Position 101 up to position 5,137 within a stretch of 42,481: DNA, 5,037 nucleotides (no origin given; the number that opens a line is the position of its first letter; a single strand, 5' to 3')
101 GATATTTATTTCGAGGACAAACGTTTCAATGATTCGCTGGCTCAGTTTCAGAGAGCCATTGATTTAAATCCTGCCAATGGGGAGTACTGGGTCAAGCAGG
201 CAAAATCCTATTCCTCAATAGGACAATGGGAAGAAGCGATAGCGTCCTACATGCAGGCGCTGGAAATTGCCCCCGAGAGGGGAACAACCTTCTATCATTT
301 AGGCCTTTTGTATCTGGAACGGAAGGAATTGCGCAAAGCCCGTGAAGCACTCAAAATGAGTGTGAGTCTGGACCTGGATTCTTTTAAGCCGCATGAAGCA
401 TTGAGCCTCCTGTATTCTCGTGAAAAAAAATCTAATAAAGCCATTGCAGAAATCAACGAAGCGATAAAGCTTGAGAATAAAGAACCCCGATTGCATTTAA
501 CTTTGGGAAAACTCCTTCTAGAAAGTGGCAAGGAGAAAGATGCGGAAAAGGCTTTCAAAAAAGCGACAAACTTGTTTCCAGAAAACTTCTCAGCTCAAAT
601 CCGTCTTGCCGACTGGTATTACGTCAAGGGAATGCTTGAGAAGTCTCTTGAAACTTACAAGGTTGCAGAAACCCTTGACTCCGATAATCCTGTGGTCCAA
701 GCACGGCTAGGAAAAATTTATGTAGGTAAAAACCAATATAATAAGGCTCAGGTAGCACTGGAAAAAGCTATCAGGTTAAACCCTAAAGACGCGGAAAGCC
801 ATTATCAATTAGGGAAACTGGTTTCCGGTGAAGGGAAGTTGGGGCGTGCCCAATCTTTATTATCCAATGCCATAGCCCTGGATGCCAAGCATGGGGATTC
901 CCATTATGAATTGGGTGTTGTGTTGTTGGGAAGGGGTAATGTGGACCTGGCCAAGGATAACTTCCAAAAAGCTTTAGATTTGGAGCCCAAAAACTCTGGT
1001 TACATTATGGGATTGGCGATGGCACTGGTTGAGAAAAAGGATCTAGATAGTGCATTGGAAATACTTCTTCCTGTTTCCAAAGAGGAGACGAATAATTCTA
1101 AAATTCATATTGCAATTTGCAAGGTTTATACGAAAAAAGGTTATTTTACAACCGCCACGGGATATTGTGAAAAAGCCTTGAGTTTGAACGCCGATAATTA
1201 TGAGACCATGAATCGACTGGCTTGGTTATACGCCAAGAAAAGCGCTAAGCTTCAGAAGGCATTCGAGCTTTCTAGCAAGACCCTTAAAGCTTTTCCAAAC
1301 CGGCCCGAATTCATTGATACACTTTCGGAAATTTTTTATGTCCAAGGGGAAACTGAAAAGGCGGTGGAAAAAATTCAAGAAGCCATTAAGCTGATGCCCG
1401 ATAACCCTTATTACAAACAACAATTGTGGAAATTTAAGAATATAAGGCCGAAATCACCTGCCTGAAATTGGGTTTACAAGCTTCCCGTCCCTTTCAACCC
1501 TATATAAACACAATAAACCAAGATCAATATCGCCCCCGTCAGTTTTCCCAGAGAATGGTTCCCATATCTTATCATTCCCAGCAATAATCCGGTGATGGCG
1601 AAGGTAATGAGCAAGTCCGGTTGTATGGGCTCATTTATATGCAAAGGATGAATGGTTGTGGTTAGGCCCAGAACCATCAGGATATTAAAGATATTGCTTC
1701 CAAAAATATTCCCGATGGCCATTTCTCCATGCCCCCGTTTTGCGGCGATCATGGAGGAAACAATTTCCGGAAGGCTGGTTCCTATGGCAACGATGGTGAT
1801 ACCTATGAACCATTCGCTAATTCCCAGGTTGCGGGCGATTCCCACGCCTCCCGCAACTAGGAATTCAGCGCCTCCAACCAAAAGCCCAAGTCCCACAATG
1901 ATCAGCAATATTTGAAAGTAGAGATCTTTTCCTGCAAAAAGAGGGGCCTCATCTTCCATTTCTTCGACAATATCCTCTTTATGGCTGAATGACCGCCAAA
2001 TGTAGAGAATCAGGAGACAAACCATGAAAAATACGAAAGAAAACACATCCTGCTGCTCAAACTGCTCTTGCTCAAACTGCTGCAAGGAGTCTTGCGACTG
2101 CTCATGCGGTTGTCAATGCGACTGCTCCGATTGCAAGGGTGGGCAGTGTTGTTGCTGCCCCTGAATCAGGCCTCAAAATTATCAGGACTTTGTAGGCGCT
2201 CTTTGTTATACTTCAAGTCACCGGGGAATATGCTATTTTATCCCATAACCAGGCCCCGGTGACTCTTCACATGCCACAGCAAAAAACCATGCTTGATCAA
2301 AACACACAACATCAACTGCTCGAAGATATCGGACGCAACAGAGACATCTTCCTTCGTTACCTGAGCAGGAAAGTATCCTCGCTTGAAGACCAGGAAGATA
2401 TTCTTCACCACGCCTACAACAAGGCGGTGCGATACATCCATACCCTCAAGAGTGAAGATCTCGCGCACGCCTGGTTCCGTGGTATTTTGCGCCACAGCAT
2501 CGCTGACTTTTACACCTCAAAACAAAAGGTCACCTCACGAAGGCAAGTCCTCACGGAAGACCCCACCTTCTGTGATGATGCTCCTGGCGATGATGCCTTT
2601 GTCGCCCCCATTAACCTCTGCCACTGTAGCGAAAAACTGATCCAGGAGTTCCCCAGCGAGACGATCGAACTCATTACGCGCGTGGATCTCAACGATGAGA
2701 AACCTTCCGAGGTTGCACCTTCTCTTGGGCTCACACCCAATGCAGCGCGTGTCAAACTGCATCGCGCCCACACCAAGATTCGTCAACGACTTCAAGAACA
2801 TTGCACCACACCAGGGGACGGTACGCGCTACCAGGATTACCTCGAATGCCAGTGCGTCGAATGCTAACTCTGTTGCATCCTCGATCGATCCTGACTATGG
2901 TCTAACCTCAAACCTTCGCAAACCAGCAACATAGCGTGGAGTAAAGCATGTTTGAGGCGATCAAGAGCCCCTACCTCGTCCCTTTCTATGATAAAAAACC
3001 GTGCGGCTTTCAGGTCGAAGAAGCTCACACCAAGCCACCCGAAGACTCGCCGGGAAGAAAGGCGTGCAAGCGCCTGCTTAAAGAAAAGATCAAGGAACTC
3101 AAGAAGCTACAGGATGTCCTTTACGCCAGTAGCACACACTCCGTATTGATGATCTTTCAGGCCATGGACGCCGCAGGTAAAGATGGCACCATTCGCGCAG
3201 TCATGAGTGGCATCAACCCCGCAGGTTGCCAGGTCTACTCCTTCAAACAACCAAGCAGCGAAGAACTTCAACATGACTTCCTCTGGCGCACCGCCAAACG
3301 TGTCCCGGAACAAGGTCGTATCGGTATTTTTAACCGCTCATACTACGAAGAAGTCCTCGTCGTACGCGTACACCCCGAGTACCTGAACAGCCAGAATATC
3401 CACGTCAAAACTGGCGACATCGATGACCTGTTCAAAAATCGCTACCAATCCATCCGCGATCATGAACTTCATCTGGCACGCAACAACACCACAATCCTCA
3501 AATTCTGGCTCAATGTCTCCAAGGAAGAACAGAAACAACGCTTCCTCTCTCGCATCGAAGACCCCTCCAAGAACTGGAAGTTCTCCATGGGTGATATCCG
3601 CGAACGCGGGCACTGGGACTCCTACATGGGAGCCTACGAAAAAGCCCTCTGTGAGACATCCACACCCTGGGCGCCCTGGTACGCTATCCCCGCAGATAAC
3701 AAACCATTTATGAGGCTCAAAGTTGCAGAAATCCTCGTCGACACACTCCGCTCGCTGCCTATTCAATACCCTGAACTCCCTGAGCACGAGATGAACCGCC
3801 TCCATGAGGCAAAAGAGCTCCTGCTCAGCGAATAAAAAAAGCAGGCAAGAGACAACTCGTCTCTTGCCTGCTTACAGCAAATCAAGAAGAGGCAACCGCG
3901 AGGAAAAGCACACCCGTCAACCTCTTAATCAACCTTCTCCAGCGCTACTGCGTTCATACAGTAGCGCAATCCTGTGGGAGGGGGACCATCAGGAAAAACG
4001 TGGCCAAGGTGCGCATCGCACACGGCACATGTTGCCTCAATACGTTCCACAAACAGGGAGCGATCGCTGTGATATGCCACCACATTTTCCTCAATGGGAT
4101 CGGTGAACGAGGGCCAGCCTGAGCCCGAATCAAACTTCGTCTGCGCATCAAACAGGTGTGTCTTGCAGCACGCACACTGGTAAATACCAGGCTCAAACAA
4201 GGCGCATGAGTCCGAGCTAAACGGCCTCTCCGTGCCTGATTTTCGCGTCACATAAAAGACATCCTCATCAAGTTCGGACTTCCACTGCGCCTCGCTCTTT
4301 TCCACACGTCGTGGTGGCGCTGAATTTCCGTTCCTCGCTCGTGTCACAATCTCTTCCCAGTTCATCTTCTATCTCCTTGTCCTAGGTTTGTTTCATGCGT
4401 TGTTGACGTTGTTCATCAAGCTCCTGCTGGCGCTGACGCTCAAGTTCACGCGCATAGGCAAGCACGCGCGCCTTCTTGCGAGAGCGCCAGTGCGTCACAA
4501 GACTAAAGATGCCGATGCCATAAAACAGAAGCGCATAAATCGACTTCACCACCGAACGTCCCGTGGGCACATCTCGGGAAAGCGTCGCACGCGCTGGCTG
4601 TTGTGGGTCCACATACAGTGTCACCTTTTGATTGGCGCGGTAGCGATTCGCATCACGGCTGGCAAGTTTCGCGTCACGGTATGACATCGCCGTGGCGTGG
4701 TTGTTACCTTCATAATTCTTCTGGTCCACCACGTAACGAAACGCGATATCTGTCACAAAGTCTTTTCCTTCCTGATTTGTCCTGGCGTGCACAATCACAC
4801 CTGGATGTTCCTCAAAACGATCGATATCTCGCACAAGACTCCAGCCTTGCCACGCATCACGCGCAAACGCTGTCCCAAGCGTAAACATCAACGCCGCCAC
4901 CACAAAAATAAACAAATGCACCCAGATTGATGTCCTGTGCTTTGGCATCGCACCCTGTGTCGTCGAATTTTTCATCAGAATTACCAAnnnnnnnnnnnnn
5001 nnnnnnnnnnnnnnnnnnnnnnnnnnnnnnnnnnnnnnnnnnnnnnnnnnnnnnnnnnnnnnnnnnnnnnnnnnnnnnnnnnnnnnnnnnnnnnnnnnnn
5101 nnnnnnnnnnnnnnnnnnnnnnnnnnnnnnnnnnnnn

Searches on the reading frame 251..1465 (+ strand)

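Call 31: search_protein_families(library=pfam, proteins=[window:251-1465:+])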
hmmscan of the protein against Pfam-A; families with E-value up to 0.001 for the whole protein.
window:251-1465:+ (404 aa): 29 families (the best 25 are shown)
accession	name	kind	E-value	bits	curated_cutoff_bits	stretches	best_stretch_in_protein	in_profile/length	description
PF07719.23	TPR_2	-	4.5e-41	136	27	3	217-248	3-34/34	Tetratricopeptide repeat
PF14559.12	TPR_19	-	1.6e-37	128.1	25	3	225-286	1-62/68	Tetratricopeptide repeat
PF13414.12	TPR_11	-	8.5e-31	105.8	26.8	2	154-190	1-37/42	TPR repeat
PF13431.12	TPR_17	-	1.3e-28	97.3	24.4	1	170-201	2-33/34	Tetratricopeptide repeat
PF13181.12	TPR_8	-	1.4e-27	93.9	25.7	1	151-180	5-34/34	Tetratricopeptide repeat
PF00515.34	TPR_1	-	2.7e-27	93.9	27.8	2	216-248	2-34/34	Tetratricopeptide repeat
PF13432.12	TPR_16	-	2.8e-25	88.8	32.7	3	83-147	1-65/65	Tetratricopeptide repeat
PF13428.12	TPR_14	-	7e-24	82.3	23.5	1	79-121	1-43/44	Tetratricopeptide repeat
PF23914.1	TPR_CcmH_CycH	-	1.1e-22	81.1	42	2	221-303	56-141/158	Cytochrome c-type biogenesis protein H TPR domain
PF13424.12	TPR_12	-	2.5e-18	66.4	30.1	0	182-244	4-67/77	Tetratricopeptide repeat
PF12895.13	ANAPC3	-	5.5e-14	52.7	27.2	0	160-236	2-77/82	Anaphase-promoting complex, cyclosome, subunit 3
PF13174.12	TPR_6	-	9.4e-13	48.3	26.3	0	14-36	3-25/33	Tetratricopeptide repeat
PF13429.12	TPR_15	-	8.8e-10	38.9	26.2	0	330-390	125-184/280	Tetratricopeptide repeat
PF13371.12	TPR_9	-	2.1e-09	37.7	35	0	196-248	10-62/73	Tetratricopeptide repeat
PF12569.14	NatA_aux_su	-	4e-09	36.4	33.3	0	157-213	202-258/515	N-terminal acetyltransferase A, auxiliary subunit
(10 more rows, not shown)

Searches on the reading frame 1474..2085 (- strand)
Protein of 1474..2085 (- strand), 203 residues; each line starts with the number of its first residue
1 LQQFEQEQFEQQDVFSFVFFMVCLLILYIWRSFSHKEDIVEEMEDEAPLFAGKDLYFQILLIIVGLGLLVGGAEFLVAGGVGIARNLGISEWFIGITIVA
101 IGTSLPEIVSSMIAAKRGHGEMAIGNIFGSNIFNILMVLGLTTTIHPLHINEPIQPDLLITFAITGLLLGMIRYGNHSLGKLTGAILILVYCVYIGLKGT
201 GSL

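Call 31: search_protein_families(library=pfam, proteins=[window:1474-2085:-])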
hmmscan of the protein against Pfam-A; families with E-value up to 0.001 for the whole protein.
window:1474-2085:- (203 aa): 1 family
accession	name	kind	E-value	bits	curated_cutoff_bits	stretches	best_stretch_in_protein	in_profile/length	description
PF01699.29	Na_Ca_ex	-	4.8e-33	114.7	24.9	1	58-196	2-147/151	Sodium/calcium exchanger protein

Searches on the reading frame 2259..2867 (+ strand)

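Call 31: search_protein_families(library=pfam, proteins=[window:2259-2867:+])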
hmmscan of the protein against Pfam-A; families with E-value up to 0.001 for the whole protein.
window:2259-2867:+ (202 aa): 1 family
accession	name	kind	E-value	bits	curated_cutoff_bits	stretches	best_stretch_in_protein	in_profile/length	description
PF04542.20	Sigma70_r2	-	0.00031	20.9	24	1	26-90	4-70/71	Sigma-70 region 2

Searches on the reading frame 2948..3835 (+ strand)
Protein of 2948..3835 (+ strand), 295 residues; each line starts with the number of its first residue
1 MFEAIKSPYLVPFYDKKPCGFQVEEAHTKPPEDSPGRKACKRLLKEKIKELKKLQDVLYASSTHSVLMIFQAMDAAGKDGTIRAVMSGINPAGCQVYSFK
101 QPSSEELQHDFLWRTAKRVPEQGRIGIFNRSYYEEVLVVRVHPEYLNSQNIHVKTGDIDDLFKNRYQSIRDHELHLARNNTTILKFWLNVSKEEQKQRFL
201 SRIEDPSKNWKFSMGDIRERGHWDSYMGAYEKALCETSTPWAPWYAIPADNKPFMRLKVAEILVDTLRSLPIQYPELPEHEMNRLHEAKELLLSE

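Call 31: search_protein_families(library=pfam, proteins=[window:2948-3835:+])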
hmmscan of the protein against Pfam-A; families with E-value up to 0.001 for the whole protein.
window:2948-3835:+ (295 aa): 1 family
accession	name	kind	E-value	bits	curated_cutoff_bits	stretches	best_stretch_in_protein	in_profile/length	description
PF03976.20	PPK2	-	1.1e-65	221.9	22.3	1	41-268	8-222/229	Polyphosphate kinase 2 (PPK2)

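Call 38: find_encoding_contigs(protein=window:2948-3835:+, flank=10000, max_places=1)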
Protein window:2948-3835:+ (295 aa): 5 contigs read that carry it; 1 place shown.
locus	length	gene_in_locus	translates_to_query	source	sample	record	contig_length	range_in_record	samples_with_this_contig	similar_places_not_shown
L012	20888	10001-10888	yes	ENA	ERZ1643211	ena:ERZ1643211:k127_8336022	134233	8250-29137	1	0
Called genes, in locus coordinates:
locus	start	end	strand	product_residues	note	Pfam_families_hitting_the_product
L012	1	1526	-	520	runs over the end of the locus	PF01408:GFO_IDH_MocA (weak)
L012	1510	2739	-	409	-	PF13439:Glyco_transf_4 (weak), PF13579:Glyco_trans_4_4 (weak), PF20706:GT4-conflict (faint), PF00534:Glycos_transf_1, PF13692:Glyco_trans_1_4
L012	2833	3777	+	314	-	PF01073:3Beta_HSD, PF01370:Epimerase, PF02719:Polysacc_synt_2, PF04321:RmlD_sub_bind, PF07993:NAD_binding_4 (faint), PF13460:NAD_binding_10 (weak), PF16363:GDP_Man_Dehyd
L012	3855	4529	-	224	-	PF24740:DUF7691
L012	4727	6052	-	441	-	PF02885:Glycos_trans_3N, PF00591:Glycos_transf_3, PF07831:PYNP_C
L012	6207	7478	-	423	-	-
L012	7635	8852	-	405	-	PF00070:Pyr_redox (faint), PF01266:DAO (weak), PF07992:Pyr_redox_2, PF13738:Pyr_redox_3 (weak)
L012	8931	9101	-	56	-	-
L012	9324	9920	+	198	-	-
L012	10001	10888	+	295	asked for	PF03976:PPK2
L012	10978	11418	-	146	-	PF01641:SelR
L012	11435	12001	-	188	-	PF12158:DUF3592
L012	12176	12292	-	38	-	-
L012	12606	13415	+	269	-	-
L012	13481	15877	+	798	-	-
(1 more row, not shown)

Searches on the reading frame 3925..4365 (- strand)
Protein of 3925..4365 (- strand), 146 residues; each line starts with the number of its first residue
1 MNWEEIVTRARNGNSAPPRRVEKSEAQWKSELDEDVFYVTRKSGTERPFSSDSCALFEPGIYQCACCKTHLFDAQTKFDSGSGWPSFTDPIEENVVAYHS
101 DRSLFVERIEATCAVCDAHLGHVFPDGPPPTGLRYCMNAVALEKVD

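Call 31: search_protein_families(library=pfam, proteins=[window:3925-4365:-])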
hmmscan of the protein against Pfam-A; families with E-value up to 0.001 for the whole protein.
window:3925-4365:- (146 aa): 1 family
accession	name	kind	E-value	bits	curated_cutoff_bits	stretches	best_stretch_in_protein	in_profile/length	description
PF01641.26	SelR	-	1.5e-45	154.3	24.9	1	32-143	1-113/116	SelR domain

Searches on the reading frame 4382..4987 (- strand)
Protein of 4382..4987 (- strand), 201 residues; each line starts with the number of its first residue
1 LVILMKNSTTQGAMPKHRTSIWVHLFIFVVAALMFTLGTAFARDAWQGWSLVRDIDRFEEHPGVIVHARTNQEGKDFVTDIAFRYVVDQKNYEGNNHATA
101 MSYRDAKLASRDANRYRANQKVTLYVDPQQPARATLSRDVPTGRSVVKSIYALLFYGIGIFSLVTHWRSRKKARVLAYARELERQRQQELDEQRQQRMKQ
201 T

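Call 31: search_protein_families(library=pfam, proteins=[window:4382-4987:-])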
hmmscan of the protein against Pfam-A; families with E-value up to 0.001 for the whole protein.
window:4382-4987:- (201 aa): 1 family
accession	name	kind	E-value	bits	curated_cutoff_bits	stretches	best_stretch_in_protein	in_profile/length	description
PF12158.14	DUF3592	-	1.2e-12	48.7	25.3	1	62-139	2-82/84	Domain of unknown function (DUF3592)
